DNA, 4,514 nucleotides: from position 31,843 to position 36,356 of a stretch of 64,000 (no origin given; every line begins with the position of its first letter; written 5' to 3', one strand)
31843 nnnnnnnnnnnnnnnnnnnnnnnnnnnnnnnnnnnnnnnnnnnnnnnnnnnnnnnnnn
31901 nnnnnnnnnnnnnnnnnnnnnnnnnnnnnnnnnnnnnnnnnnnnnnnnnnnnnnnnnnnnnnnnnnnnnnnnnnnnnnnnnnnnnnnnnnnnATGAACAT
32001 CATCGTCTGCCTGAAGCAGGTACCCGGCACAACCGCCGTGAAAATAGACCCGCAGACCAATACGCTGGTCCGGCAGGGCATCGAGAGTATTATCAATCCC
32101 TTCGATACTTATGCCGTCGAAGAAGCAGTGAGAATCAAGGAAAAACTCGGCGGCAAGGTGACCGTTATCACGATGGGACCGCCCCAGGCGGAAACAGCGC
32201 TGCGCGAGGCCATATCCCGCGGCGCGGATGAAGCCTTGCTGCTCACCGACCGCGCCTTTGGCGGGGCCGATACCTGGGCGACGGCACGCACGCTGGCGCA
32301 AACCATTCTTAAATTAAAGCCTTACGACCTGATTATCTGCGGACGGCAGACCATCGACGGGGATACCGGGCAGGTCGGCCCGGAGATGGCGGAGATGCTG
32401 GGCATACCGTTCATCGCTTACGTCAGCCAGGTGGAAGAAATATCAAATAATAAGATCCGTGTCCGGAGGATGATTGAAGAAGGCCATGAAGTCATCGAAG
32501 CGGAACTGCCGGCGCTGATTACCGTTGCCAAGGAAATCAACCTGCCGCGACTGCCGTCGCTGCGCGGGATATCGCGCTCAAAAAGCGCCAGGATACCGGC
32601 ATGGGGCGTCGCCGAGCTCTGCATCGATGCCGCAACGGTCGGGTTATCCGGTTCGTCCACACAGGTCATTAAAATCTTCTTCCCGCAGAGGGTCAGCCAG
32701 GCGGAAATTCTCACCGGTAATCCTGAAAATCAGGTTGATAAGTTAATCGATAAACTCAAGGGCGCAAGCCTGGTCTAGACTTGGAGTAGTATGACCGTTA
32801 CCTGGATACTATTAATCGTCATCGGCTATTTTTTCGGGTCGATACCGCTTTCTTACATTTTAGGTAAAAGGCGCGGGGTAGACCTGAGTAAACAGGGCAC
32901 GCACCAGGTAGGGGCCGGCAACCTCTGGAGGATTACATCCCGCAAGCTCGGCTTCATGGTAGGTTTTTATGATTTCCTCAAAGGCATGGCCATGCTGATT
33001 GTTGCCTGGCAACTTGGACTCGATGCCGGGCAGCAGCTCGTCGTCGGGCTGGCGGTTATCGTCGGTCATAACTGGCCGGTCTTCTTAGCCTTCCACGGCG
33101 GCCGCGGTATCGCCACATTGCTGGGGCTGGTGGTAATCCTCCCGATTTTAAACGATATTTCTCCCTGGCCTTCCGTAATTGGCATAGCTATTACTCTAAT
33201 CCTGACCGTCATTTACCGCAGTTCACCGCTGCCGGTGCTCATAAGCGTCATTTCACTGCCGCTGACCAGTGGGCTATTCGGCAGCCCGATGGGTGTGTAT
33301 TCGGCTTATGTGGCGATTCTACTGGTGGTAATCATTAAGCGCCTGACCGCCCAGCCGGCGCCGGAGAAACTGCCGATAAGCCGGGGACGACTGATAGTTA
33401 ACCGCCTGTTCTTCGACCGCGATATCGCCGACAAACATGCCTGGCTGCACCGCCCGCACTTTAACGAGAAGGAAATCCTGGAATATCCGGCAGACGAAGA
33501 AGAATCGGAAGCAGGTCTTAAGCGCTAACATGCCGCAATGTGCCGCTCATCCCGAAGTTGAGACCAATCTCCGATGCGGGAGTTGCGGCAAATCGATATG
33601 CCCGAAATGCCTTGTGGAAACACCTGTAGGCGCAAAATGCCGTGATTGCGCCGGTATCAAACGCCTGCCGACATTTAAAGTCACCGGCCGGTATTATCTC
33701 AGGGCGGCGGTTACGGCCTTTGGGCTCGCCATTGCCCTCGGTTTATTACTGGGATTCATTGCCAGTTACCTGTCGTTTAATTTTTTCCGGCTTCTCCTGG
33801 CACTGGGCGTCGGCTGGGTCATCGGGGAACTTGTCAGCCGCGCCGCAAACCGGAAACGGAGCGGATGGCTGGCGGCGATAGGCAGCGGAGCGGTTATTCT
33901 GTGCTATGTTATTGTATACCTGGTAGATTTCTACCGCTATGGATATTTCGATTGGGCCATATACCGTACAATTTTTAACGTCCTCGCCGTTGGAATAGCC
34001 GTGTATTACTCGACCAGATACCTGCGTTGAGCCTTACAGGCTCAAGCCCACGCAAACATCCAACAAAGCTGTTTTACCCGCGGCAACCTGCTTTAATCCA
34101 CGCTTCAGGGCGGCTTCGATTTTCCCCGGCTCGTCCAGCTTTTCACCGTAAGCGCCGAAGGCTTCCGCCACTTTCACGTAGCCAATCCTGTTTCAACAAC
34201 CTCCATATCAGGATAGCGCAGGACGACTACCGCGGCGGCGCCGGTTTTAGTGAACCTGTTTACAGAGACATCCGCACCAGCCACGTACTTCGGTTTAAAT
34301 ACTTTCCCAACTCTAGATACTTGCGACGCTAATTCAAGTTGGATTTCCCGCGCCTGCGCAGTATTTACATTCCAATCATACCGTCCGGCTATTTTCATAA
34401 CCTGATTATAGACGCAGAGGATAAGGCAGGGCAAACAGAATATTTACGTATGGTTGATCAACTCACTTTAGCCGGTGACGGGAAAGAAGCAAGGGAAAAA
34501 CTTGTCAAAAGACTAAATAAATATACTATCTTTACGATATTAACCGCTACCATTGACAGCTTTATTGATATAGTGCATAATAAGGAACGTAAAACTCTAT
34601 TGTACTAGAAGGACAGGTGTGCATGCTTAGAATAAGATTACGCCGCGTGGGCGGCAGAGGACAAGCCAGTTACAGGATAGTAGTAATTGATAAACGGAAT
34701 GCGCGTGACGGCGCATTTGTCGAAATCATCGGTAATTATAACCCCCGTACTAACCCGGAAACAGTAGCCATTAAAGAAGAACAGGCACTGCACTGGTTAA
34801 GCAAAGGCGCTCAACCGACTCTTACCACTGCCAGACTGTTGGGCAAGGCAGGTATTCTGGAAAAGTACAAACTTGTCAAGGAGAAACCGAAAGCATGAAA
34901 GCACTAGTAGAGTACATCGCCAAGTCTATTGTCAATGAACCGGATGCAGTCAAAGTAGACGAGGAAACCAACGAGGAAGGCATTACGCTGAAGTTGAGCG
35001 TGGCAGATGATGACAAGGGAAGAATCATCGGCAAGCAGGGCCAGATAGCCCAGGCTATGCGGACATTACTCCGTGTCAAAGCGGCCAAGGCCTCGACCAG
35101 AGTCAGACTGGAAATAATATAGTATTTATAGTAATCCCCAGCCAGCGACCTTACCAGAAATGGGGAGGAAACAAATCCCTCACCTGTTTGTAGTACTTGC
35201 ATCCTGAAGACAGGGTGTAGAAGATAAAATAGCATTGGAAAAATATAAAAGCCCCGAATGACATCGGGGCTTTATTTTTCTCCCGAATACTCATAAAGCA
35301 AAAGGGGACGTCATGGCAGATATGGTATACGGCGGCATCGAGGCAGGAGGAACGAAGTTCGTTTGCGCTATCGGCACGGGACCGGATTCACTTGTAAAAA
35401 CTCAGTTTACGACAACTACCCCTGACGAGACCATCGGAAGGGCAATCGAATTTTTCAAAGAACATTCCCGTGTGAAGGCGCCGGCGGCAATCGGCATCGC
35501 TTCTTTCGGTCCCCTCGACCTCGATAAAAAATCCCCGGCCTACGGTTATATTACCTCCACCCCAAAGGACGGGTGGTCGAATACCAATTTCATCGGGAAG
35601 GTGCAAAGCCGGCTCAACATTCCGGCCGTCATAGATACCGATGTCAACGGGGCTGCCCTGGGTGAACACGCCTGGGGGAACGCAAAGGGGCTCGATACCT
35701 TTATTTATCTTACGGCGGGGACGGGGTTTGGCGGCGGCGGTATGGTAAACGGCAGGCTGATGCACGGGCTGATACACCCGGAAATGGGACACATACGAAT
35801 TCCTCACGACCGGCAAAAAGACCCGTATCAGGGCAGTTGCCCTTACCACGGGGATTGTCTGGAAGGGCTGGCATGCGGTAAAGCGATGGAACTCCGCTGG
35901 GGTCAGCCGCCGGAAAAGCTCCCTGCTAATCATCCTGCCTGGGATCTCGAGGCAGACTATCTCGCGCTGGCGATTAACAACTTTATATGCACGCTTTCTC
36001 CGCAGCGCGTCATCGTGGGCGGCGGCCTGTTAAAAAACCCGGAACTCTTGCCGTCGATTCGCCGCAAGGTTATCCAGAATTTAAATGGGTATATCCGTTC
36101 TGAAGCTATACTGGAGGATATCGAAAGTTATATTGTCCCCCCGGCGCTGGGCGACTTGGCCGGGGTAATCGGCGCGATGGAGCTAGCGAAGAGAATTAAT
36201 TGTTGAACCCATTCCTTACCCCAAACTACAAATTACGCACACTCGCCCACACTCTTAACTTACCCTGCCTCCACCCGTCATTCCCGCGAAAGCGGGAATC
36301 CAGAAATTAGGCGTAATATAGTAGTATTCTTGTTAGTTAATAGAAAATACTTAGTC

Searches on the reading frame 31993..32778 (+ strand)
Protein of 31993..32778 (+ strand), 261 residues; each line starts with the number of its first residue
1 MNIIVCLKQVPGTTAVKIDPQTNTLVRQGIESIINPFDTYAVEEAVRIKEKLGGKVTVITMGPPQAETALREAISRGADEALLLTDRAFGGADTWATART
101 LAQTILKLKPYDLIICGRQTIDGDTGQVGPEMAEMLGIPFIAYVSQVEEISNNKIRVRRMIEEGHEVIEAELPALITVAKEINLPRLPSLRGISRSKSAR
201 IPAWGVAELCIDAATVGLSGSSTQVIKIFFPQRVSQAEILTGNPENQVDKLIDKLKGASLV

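Call 68: search_protein_families(library=pfam, proteins=[window:31993-32778:+], max_evalue=0.00001)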
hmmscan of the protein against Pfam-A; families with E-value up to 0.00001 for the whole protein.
window:31993-32778:+ (261 aa): 1 family
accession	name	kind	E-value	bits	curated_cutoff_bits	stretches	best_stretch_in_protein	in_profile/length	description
PF01012.27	ETF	-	8.8e-50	169.5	26.7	1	23-208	2-180/181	Electron transfer flavoprotein domain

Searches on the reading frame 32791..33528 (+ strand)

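Call 68: search_protein_families(library=pfam, proteins=[window:32791-33528:+], max_evalue=0.00001)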
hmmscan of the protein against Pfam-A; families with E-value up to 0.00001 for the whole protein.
window:32791-33528:+ (245 aa): 1 family
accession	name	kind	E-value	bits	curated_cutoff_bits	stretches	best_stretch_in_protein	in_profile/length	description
PF02660.20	G3P_acyltransf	-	1.9e-32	113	24.1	1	11-182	1-155/164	Glycerol-3-phosphate acyltransferase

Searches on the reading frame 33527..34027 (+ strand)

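Call 89: search_protein_families(library=pfam, proteins=[window:33527-34027:+], max_evalue=0.01)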
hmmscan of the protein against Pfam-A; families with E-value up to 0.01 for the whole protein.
window:33527-34027:+ (167 aa): 1 family
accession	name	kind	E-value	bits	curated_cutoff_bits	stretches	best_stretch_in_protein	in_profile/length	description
PF00643.29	zf-B_box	-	0.00022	21.7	24.1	1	2-31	3-32/42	B-box zinc finger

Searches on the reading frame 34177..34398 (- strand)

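Call 89: search_protein_families(library=pfam, proteins=[window:34177-34398:-], max_evalue=0.01)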
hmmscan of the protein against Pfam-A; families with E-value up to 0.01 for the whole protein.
window:34177-34398:- (74 aa): 1 family
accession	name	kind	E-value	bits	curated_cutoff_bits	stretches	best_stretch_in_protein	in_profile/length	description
PF04493.20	Endonuclease_5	-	1.1e-05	25.6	23.4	1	22-72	2-55/198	Endonuclease V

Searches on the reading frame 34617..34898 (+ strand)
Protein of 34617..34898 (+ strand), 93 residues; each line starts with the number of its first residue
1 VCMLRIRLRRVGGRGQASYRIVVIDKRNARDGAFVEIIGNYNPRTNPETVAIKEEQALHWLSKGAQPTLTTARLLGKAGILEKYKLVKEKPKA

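Call 82: search_protein_families(library=pfam, proteins=[window:34617-34898:+], max_evalue=0.01)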
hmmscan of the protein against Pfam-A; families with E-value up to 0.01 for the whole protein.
window:34617-34898:+ (93 aa): 1 family
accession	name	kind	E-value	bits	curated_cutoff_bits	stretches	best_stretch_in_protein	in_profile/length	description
PF00886.24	Ribosomal_S16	-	1.1e-21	77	27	1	10-68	1-62/62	Ribosomal protein S16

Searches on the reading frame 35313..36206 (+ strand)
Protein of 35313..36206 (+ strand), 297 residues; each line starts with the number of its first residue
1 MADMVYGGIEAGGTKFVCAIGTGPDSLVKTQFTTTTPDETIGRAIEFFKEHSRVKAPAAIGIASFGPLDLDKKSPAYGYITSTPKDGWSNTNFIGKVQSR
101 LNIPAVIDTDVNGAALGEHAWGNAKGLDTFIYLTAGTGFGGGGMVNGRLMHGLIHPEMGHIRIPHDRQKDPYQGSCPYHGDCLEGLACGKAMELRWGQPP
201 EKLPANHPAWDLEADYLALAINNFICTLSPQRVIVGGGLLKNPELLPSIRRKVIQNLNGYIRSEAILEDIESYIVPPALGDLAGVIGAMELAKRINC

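Call 68: search_protein_families(library=pfam, proteins=[window:35313-36206:+], max_evalue=0.00001)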
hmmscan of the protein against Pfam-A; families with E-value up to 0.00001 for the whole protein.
window:35313-36206:+ (297 aa): 1 family
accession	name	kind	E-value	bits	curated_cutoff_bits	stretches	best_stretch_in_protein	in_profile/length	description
PF00480.26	ROK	-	6.7e-61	206.8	22.9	1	6-294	1-293/294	ROK family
